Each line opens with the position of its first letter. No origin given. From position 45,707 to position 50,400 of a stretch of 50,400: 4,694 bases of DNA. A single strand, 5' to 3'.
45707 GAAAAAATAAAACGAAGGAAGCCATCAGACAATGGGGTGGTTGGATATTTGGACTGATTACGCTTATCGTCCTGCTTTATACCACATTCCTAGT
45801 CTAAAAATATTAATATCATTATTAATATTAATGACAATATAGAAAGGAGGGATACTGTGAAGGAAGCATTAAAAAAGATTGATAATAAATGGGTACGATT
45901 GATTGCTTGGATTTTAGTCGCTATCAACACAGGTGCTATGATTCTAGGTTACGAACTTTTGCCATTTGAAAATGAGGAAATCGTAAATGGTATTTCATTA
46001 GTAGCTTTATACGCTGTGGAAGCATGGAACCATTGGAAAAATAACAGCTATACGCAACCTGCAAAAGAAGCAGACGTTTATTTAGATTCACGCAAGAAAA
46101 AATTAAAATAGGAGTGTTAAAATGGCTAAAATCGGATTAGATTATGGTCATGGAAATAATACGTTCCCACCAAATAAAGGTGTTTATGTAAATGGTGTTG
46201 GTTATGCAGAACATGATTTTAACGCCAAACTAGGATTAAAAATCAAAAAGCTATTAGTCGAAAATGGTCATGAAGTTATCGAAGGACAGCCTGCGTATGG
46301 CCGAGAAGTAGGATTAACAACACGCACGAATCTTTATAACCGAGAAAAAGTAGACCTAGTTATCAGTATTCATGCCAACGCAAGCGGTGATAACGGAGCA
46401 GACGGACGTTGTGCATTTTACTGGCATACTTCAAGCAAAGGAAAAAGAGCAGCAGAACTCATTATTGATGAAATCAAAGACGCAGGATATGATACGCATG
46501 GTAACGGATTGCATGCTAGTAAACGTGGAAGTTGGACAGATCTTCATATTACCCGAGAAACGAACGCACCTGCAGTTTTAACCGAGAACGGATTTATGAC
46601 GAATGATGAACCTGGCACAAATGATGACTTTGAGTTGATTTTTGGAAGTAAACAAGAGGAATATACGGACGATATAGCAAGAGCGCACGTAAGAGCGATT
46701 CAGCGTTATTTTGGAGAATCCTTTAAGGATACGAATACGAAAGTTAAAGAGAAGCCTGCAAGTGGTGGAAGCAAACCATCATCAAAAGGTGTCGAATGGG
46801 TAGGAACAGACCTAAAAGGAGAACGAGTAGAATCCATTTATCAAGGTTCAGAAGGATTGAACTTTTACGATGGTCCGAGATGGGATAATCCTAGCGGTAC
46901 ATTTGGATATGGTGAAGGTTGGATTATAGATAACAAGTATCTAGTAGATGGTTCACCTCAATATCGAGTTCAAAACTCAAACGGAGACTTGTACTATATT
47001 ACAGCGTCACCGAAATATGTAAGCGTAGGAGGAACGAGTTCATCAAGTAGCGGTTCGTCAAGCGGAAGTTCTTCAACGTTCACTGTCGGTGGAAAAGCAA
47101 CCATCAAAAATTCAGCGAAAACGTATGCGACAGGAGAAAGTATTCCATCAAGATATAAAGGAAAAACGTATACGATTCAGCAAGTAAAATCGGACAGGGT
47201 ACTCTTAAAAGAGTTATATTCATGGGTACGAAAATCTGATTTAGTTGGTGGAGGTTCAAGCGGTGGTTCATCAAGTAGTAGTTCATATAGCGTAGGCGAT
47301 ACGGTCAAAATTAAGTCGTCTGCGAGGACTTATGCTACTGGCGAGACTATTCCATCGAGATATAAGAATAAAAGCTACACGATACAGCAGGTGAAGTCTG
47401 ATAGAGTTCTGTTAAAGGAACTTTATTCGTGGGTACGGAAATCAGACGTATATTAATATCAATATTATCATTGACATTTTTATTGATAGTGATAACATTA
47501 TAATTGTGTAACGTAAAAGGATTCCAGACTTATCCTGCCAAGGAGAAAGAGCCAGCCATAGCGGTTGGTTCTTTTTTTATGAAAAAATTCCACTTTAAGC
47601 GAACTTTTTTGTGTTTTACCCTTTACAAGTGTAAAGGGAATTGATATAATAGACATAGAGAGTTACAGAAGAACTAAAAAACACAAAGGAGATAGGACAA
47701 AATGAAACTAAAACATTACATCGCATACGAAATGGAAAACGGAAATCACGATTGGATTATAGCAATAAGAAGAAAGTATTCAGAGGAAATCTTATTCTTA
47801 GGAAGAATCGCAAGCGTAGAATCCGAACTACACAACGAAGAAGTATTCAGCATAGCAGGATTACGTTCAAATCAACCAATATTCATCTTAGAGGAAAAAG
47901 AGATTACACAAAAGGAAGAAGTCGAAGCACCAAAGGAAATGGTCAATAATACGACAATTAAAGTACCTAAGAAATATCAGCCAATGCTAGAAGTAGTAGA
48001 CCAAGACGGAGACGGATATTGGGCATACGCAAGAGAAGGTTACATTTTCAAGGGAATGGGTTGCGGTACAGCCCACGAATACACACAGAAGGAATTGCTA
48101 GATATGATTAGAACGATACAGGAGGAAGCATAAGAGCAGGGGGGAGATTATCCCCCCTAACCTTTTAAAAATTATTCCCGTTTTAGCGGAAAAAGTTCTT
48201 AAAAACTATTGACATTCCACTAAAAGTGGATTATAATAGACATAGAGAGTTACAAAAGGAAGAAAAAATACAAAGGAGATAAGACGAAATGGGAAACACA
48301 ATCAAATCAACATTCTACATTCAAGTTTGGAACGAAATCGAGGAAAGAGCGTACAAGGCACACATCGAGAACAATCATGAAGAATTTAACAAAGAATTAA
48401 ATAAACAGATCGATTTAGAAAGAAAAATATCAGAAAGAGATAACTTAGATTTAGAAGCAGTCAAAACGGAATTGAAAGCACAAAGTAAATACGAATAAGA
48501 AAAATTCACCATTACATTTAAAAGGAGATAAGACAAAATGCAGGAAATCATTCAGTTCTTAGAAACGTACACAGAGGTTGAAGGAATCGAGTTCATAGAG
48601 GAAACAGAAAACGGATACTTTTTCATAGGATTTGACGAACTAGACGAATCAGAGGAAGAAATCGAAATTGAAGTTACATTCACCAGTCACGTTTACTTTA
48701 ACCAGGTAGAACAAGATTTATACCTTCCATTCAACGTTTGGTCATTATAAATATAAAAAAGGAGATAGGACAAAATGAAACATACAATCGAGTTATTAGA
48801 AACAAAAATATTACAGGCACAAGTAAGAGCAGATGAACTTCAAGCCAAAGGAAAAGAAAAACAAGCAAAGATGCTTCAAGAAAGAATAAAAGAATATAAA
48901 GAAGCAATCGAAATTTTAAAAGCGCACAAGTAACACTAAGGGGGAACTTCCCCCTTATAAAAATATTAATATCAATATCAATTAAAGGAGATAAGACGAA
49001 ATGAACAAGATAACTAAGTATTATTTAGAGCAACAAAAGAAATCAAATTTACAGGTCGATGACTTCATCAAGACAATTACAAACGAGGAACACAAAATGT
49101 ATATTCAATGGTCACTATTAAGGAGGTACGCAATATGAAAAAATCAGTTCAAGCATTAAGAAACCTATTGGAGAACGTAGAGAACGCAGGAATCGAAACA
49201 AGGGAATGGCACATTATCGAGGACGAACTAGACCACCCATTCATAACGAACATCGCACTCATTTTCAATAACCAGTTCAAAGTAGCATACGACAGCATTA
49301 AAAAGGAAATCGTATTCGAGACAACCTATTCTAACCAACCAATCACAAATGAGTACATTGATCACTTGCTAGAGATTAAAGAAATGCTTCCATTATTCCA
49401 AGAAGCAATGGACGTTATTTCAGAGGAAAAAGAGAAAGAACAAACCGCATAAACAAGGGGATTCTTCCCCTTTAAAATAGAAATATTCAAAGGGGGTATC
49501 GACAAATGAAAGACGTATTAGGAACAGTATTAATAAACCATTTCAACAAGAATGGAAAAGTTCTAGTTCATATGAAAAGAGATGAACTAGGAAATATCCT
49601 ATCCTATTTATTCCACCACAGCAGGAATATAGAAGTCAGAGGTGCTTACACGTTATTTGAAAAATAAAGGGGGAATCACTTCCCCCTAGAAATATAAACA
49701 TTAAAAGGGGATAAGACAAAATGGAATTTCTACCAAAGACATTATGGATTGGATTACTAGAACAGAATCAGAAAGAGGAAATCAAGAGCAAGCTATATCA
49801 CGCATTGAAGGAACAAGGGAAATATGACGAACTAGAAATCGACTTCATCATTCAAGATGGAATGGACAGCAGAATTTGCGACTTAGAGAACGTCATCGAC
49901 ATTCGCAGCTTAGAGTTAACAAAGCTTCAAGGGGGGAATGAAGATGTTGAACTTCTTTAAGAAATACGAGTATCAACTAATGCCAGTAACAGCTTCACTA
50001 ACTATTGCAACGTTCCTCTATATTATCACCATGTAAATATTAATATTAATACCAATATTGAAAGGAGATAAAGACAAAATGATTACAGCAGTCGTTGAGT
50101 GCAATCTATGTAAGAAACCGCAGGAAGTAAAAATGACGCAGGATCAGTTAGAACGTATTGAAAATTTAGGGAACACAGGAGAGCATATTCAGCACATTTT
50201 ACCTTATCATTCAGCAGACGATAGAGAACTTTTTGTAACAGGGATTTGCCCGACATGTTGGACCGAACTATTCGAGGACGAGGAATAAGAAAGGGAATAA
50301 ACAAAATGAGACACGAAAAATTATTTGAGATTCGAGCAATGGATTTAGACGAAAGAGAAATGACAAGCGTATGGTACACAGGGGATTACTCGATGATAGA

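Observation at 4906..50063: Ten dispersed intergenic arrays of a phased hexamer (Y-AATAT)n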

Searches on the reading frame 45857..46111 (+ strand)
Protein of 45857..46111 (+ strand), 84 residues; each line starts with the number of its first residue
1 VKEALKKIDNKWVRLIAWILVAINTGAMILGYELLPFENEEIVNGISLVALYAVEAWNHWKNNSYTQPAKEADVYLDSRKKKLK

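Call 78: search_protein_families(library=phrogs, proteins=[window:45857-46111:+], max_evalue=0.00001)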
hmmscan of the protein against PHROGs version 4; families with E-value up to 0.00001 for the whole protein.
window:45857-46111:+ (84 aa): 1 family
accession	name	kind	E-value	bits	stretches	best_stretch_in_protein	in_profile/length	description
phrog_263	-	lysis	1.3e-16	61.6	1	2-82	17-98/123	holin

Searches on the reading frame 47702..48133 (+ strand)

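Call 42: search_protein_families(library=ncbifam, proteins=[window:47702-48133:+], max_evalue=1)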
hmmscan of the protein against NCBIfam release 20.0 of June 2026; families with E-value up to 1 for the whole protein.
window:47702-48133:+ (143 aa): 1 family
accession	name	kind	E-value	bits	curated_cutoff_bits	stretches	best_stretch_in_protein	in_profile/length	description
NF053732.1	HyalteLyHylBENTFA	equivalog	0.017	12.6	1350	1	42-99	913-971/1000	hyaluronate lyase HylB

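Call 57: search_protein_families(library=pfam, proteins=[window:47702-48133:+], max_evalue=0.1)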
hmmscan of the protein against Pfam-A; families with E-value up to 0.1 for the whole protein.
window:47702-48133:+ (143 aa): 0 families

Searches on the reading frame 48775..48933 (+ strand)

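Call 57: search_protein_families(library=pfam, proteins=[window:48775-48933:+], max_evalue=0.1)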
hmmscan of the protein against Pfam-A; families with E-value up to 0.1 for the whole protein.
window:48775-48933:+ (52 aa): 2 families
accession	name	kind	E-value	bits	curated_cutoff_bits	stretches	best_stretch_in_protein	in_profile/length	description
PF23246.1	CC_CDK5RAP2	-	0.032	14.8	27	1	6-52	20-68/125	CDK5 regulatory subunit-associated protein 2-like, coiled coil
PF12752.12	SUZ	-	0.044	14.9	25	1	24-44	27-47/56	SUZ domain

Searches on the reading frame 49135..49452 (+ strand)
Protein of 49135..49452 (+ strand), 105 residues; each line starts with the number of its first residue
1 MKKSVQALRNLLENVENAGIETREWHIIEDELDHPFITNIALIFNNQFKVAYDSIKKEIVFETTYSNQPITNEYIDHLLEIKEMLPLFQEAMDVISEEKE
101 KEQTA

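Call 57: search_protein_families(library=pfam, proteins=[window:49135-49452:+], max_evalue=0.1)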
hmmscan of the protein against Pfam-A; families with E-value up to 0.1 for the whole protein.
window:49135-49452:+ (105 aa): 1 family
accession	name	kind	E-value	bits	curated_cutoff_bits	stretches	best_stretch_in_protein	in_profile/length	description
PF01767.21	Birna_VP3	-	0.024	15.2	22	0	65-100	13-48/227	Birnavirus VP3 protein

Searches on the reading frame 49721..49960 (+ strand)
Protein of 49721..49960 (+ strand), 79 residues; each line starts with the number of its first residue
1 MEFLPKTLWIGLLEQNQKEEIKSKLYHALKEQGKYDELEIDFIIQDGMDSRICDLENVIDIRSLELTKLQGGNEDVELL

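Call 57: search_protein_families(library=pfam, proteins=[window:49721-49960:+], max_evalue=0.1)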
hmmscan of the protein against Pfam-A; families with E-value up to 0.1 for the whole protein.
window:49721-49960:+ (79 aa): 1 family
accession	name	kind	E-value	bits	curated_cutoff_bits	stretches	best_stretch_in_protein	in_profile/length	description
PF20846.3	PNMA_N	-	0.091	13.6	27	0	8-62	22-76/92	PNMA N-terminal RRM-like domain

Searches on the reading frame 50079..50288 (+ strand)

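Call 57: search_protein_families(library=pfam, proteins=[window:50079-50288:+], max_evalue=0.1)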
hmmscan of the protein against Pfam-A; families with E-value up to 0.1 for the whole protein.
window:50079-50288:+ (69 aa): 1 family
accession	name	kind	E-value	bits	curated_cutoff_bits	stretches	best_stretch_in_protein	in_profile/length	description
PF07776.21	zf-AD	-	0.055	14.1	28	1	8-64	2-55/75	Zinc-finger associated domain (zf-AD)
